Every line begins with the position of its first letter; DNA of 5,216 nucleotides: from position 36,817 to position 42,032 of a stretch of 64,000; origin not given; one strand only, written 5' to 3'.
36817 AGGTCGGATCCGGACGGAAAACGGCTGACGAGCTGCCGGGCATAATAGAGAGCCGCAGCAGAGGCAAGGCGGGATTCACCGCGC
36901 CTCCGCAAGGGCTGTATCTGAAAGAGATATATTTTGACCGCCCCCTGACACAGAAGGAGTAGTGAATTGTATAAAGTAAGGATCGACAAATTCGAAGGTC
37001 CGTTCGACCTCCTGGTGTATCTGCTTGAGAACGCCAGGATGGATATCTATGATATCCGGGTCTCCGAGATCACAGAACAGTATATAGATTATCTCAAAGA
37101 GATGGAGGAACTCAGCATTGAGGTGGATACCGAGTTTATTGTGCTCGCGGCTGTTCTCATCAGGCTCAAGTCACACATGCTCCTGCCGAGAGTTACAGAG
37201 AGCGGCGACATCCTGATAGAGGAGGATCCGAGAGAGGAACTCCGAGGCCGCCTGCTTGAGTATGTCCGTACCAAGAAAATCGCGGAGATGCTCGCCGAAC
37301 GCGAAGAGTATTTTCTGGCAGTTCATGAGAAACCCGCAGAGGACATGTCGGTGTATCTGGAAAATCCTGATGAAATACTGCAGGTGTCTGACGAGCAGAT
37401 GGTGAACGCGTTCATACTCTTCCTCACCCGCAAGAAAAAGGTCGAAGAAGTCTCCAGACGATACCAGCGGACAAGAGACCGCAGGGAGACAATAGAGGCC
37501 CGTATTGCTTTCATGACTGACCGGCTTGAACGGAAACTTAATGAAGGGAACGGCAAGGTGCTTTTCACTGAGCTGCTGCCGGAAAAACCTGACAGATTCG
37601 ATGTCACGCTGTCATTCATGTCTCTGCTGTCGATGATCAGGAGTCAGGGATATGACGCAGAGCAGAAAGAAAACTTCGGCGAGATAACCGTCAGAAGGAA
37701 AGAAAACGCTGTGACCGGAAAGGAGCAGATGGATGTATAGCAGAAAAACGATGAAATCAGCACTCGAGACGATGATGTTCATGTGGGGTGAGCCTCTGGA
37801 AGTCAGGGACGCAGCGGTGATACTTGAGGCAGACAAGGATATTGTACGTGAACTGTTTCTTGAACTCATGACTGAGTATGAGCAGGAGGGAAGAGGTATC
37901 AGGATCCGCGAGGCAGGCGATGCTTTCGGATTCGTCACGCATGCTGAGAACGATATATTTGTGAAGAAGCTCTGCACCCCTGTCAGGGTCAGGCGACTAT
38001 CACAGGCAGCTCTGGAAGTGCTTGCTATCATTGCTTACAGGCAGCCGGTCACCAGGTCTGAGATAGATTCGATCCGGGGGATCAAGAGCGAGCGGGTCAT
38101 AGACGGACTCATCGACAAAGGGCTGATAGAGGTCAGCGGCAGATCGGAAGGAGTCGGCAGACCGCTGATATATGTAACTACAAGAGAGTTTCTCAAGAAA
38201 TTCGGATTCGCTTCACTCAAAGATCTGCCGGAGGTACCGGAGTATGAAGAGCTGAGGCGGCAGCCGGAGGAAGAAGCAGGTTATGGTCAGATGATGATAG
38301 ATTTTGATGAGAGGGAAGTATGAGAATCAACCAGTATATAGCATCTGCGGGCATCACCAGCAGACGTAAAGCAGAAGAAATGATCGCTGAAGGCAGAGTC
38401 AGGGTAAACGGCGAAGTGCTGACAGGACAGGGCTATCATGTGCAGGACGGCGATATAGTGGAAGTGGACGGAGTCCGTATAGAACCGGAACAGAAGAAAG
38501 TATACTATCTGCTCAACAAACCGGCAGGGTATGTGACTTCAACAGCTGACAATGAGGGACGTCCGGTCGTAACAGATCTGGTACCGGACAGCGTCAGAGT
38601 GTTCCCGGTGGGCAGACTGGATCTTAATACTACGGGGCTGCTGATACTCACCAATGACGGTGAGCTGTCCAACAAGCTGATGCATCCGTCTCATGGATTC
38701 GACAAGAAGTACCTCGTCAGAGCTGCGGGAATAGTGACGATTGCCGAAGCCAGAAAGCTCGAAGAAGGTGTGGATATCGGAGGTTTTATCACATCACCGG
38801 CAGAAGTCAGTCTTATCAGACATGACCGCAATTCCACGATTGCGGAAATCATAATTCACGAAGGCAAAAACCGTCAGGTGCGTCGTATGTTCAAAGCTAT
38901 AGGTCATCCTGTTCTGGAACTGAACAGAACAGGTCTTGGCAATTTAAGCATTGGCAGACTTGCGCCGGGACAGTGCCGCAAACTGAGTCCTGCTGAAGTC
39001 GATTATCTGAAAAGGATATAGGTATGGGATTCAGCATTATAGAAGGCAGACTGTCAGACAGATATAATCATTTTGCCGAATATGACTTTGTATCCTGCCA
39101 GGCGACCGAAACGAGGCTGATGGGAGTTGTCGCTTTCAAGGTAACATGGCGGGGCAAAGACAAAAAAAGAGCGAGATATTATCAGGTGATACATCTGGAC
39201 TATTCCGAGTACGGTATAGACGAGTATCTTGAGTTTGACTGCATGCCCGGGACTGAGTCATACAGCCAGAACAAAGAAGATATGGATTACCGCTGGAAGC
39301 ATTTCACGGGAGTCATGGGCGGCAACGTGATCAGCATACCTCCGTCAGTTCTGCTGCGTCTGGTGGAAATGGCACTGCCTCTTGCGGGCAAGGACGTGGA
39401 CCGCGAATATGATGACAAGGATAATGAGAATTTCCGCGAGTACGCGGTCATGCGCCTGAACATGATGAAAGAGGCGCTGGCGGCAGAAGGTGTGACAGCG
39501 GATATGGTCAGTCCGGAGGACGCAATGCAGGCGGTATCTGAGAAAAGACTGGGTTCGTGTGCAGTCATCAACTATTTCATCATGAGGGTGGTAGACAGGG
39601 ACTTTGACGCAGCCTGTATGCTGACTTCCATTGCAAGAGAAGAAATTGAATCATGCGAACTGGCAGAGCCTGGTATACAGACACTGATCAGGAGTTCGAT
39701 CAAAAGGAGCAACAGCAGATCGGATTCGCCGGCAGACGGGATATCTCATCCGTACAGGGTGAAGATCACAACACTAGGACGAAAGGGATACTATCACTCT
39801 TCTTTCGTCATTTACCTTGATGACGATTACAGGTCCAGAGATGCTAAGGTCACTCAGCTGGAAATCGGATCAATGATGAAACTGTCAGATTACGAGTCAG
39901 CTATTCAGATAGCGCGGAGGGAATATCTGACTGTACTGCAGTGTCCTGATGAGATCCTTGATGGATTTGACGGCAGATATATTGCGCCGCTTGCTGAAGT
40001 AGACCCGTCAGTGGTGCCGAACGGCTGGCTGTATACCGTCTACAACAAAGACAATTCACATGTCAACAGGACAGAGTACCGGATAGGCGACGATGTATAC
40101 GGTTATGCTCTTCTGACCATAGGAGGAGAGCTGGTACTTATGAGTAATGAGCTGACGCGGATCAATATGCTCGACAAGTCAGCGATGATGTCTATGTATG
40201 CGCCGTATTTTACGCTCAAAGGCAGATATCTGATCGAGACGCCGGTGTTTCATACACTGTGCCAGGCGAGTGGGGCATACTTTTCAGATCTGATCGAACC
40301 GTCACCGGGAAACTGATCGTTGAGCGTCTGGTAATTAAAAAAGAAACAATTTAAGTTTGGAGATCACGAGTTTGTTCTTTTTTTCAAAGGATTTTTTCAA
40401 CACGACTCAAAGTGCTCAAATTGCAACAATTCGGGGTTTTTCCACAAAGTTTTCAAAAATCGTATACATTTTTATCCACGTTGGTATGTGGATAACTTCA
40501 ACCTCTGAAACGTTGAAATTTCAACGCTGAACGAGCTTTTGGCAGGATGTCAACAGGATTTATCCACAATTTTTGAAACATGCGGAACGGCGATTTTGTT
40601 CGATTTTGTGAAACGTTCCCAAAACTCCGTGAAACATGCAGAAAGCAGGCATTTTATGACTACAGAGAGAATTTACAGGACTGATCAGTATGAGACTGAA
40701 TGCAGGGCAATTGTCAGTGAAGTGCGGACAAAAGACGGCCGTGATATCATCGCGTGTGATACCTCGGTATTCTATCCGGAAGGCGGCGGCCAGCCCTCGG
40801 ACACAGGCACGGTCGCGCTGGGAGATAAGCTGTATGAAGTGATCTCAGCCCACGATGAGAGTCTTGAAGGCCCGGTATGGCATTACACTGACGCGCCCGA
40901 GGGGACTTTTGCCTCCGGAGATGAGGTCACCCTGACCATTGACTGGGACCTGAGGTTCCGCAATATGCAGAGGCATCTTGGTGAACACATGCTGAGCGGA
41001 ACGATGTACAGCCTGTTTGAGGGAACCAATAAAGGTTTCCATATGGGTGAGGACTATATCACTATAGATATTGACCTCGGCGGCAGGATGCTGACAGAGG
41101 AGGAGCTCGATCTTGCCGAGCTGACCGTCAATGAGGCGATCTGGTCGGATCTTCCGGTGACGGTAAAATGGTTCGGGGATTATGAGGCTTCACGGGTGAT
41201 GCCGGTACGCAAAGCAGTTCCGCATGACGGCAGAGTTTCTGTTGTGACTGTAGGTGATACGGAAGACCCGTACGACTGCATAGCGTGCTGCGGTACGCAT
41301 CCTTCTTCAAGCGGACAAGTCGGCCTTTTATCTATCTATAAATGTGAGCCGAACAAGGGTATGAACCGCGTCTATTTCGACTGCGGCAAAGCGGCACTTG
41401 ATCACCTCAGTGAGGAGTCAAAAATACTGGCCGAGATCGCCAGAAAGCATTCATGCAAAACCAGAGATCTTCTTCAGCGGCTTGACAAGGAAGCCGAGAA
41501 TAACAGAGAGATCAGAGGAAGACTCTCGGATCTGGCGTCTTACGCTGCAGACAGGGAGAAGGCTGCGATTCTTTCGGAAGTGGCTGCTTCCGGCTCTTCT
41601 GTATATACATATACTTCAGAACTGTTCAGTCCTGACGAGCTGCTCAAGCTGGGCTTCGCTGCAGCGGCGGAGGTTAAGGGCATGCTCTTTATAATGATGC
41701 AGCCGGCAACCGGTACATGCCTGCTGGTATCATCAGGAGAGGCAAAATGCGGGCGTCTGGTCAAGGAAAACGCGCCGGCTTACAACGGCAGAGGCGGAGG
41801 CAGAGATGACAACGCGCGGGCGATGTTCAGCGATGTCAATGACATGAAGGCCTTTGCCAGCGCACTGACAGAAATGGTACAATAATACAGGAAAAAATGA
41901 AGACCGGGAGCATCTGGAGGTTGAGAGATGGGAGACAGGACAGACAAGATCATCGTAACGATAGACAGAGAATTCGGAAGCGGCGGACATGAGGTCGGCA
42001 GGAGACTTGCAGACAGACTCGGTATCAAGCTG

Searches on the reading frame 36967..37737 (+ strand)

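Call 13: search_protein_families(library=pfam, proteins=[window:36967-37737:+], max_evalue=0.00001)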
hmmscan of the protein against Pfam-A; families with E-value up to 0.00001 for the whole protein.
window:36967-37737:+ (257 aa): 1 family
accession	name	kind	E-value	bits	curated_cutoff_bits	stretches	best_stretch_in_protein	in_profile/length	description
PF02616.19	SMC_ScpA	-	2.4e-32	113.2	24.6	1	19-242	1-229/232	Segregation and condensation protein ScpA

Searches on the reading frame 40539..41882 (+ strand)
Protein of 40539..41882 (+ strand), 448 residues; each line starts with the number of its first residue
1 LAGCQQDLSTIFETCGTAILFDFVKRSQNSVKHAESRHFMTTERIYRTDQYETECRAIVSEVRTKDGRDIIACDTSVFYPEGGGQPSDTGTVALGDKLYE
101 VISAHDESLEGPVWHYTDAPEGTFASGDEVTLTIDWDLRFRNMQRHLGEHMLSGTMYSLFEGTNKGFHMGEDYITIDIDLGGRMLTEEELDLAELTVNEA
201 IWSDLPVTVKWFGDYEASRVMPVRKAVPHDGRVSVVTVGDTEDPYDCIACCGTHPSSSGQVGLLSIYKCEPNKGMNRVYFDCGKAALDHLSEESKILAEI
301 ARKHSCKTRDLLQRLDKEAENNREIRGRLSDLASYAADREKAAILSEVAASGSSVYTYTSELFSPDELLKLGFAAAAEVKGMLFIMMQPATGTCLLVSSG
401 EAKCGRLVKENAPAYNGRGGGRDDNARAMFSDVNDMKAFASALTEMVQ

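Call 72: search_protein_families(library=pfam, proteins=[window:40539-41882:+], max_evalue=0.000001)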
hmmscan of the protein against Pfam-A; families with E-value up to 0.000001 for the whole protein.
window:40539-41882:+ (448 aa): 2 families
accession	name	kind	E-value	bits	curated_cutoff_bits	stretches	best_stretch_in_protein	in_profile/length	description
PF01411.24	tRNA-synt_2c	-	1.7e-09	37.2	30.3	1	57-137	474-551/552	tRNA synthetases class II (A)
PF07973.19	tRNA_SAD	-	7.4e-07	29.5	24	0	233-279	1-44/44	Threonyl and Alanyl tRNA synthetase second additional domain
